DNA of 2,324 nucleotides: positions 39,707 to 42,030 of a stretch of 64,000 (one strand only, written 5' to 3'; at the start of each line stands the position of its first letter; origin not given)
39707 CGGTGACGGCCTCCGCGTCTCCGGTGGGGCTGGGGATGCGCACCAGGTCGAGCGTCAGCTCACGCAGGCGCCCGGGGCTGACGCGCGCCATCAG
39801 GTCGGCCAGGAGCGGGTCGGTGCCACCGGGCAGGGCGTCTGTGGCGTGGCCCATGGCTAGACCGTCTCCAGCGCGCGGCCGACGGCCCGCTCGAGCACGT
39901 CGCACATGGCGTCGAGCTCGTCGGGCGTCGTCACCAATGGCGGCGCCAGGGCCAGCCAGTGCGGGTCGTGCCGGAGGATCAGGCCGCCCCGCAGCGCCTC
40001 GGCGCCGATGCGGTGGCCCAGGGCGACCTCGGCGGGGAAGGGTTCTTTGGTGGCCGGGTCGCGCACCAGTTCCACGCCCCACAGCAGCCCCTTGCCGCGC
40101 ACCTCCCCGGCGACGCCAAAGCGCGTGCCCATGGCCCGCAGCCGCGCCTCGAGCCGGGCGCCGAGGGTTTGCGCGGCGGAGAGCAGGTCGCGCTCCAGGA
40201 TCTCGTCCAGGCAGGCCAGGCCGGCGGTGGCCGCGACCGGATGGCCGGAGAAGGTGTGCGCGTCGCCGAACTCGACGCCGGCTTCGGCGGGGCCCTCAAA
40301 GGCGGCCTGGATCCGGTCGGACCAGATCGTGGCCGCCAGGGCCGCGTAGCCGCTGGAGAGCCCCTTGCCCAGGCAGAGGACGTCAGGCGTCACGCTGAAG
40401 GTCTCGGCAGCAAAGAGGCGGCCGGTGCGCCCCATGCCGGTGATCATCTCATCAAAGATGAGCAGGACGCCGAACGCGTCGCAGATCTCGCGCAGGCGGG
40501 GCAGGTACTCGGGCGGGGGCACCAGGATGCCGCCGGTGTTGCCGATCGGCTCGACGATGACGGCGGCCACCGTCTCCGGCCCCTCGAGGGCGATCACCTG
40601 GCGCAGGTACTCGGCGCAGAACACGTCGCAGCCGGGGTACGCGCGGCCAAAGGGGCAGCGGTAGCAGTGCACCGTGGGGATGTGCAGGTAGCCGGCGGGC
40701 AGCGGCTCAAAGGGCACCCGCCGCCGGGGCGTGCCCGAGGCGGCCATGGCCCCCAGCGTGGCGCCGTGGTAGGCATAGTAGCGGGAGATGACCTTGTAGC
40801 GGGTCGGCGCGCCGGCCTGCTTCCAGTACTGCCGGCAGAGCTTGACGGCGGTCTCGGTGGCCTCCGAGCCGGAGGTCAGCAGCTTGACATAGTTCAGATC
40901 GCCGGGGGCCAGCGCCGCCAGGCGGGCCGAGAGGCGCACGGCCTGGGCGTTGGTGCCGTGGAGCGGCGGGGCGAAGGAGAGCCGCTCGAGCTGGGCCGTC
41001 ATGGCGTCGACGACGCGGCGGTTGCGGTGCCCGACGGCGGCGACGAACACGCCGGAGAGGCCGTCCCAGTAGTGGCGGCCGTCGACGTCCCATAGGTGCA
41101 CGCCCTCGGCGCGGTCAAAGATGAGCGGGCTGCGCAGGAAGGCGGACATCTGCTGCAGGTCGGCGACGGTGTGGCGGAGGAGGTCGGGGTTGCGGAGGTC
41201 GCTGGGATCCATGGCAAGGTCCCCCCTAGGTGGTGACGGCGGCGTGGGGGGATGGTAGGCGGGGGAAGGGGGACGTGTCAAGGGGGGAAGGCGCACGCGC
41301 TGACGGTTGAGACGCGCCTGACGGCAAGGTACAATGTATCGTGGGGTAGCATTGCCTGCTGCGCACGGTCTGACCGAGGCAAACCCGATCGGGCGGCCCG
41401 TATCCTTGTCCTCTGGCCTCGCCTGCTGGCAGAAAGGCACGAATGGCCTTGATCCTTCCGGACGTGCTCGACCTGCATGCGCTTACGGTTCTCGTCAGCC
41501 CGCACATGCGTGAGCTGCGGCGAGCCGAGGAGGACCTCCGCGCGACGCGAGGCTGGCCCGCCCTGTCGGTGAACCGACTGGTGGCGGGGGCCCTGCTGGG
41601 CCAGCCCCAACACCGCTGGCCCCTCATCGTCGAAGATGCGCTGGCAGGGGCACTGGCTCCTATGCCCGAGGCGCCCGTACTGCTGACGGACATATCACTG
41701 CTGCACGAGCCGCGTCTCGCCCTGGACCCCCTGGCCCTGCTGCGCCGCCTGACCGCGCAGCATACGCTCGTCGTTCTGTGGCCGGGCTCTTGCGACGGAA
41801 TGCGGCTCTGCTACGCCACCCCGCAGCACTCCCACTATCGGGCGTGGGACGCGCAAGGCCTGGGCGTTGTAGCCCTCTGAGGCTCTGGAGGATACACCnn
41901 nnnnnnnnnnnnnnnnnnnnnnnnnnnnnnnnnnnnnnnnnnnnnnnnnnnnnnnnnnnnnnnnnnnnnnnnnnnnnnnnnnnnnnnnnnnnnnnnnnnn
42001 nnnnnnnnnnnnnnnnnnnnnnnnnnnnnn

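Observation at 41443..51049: Compact five-gene BREX type-3-like operon with no helicase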

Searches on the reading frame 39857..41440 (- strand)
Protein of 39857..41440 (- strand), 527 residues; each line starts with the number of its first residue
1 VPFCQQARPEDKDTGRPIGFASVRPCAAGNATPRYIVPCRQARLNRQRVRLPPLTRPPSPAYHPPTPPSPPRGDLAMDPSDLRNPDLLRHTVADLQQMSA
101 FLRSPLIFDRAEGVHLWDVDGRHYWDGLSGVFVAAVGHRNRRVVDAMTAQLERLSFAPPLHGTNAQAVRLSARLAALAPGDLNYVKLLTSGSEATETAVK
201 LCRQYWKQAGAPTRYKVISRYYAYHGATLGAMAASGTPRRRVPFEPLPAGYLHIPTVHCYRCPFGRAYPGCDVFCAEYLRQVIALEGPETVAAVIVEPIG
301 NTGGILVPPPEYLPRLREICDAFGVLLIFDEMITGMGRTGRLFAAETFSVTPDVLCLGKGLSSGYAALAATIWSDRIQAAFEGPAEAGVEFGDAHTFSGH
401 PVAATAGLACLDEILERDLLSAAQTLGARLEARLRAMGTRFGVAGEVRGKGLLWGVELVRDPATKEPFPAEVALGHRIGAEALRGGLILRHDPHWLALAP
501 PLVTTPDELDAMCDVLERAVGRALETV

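Call 8: search_protein_families(library=pfam, proteins=[window:39857-41440:-], max_evalue=0.001)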
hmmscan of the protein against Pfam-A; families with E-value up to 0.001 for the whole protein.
window:39857-41440:- (527 aa): 1 family
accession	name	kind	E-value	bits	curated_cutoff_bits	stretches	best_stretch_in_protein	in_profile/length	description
PF00202.27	Aminotran_3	-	2.1e-90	303.8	30.5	1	105-520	10-403/403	Aminotransferase class-III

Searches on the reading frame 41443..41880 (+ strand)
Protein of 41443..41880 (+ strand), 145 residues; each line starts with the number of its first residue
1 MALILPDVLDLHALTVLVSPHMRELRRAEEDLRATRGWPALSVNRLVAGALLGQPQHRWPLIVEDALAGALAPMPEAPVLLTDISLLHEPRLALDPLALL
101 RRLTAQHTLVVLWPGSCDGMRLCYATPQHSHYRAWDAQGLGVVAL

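Call 3: search_protein_families(library=padloc, proteins=[window:41443-41880:+], max_evalue=0.01)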
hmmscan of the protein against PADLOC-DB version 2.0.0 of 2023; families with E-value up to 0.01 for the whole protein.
window:41443-41880:+ (145 aa): 2 families
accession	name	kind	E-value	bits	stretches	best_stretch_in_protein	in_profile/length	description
PDLC02497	BrxF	-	1.8e-17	61.6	1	12-142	19-149/158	BrxF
PDLC02496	BrxF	-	7e-12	43.7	1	12-143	21-152/158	BrxF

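Call 4: search_protein_families(library=pfam, proteins=[window:41443-41880:+], max_evalue=0.01)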
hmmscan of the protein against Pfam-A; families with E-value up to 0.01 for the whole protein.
window:41443-41880:+ (145 aa): 0 families

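Call 5: search_protein_families(library=ncbifam, proteins=[window:41443-41880:+], max_evalue=0.01)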
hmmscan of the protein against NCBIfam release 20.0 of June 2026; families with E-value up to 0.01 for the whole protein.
window:41443-41880:+ (145 aa): 1 family
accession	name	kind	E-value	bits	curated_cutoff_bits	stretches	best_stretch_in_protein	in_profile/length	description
NF033453.1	BREX_3_BrxF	hypoth_equivalog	4.4e-23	81.6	50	1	12-143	16-147/149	BREX-3 system P-loop-containing protein BrxF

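Call 77: find_homologous_proteins(query=window:41443-41877:+, max_evalue=0.001)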
Query window:41443-41877:+ (145 aa): 7 proteins with E <= 0.001 among 953 candidates.
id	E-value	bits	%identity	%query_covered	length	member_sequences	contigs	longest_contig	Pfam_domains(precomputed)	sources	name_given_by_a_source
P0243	1.2e-88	313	100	100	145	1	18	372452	-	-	-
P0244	1.5e-74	267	87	100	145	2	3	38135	-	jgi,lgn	jgi:hypothetical protein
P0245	8.8e-46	174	59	100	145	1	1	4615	-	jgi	-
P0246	2.4e-30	123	100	41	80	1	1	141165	-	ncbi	-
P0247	3.5e-23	100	42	92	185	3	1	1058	-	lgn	-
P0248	9.7e-20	89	52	68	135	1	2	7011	-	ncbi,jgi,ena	-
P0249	1.8e-13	69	38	90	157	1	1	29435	-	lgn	-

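Call 84: predict_structure(alignment_id=A4)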
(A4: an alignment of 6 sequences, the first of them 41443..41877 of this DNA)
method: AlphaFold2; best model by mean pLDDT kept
length: 145 residues; sequences in the alignment: 6
mean_pLDDT: 87.1   pTM: 0.83
mean pLDDT of the five models: 87.1, 75.9, 75.4, 74.8, 73.1
residues with pLDDT >= 90: 82; 70-90: 46; 50-70: 16; < 50: 1
segments of 3 or more residues with pLDDT < 50: none
pLDDT, mean of each block of 10 residues (from residue 1): 60 89 91 91 96 95 96 90 90 91 92 89 71 77 88
secondary structure, 60 per line:
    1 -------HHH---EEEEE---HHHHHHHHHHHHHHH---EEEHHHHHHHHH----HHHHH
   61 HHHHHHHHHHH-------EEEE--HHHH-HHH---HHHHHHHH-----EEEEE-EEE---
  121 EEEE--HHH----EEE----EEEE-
elements in order: E14-18 H22-36 E40-42 H43-51 H56-71 E79-82 H85-88 H96-103 E109-113 E115-117 E121-124 E134-136 E141-144
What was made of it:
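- Tried and rejected: The AF2 alignment was therefore shallow, though the model is still confident (calls 77, 84).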

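Call 86: fold_search(model_id=the predicted structure, library=pdb)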
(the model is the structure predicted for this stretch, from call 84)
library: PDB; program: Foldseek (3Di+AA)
matches with E <= 10: 1054; with E <= 0.001: 0
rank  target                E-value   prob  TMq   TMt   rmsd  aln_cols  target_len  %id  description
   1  9zll_G                3.6e-03  0.99  0.52  0.41   8.5       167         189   14  Complex of N-terminal BrxC walker B, BrxB, and N-termianl PglZ from the Acinetobacter BREX system (released 2026-04-08)
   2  9zll_E                5.7e-03  0.98  0.48  0.39   8.8       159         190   14  Complex of N-terminal BrxC walker B, BrxB, and N-termianl PglZ from the Acinetobacter BREX system (released 2026-04-08)
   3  7zbh_A                2.6e-02  0.96  0.48  0.23   5.5       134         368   13  ATP-dependent zinc metalloprotease FtsH (BB0789) from Borrelia burgdorferi (released 2023-04-05)
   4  4l16                  2.6e-02  0.90  0.46  0.27   6.2       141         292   12  Crystal structure of FIGL-1 AAA domain in complex with ADP (released 2013-09-04)
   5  3adk                  2.8e-02  0.75  0.32  0.25   6.1       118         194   11  REFINED STRUCTURE OF PORCINE CYTOSOLIC ADENYLATE KINASE AT 2.1 ANGSTROMS RESOLUTION (released 1988-01-16)
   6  7zbh_I                3.1e-02  0.91  0.46  0.22   5.6       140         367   12  ATP-dependent zinc metalloprotease FtsH (BB0789) from Borrelia burgdorferi (released 2023-04-05)
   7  7zbh_B                3.6e-02  0.89  0.46  0.22   5.6       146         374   11  ATP-dependent zinc metalloprotease FtsH (BB0789) from Borrelia burgdorferi (released 2023-04-05)
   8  7ljf_C                3.8e-02  0.72  0.39  0.18   6.5       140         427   10  Cryo-EM structure of the Mpa hexamer in the presence of ATP and the Pup-FabD substrate (released 2021-05-05)
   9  7tdo_A                4.9e-02  0.77  0.43  0.19   6.8       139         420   16  Cryo-EM structure of transmembrane AAA+ protease FtsH in the ADP state (released 2022-04-06)
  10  7jpq_E                4.9e-02  0.72  0.42  0.19   6.5       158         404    9  ORC-O2-5: Human Origin Recognition Complex (ORC) with subunits 2,3,4,5 (released 2020-09-02)
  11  2bwj_C                5.2e-02  0.33  0.30  0.24  12.7       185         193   12  Structure of adenylate kinase 5 (released 2005-07-21)
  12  5w0t                  5.6e-02  0.91  0.46  0.25   3.6       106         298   13  Crystal structure of monomeric Msp1 from S. cerevisiae (released 2017-08-02)
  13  7zbh_K                6.3e-02  0.82  0.46  0.22   5.9       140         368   11  ATP-dependent zinc metalloprotease FtsH (BB0789) from Borrelia burgdorferi (released 2023-04-05)
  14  7zbh_F                7.2e-02  0.91  0.43  0.20   4.0       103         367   12  ATP-dependent zinc metalloprotease FtsH (BB0789) from Borrelia burgdorferi (released 2023-04-05)
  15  5ftm_A                7.2e-02  0.54  0.40  0.11   8.0       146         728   10  Cryo-EM structure of human p97 bound to ATPgS (Conformation II) (released 2016-01-27)
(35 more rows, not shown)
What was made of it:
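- Closest known: BREX type 1 core complex BrxB:BrxC:PglX:PglZ. Same: BrxF matches BrxB as an inactivated AAA+ protein (best PDB match 9zll BrxB, call 86).
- The BrxF model's best structural match is BrxB in the BrxC:BrxB:PglZ crystal complex 9zll (call 86).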
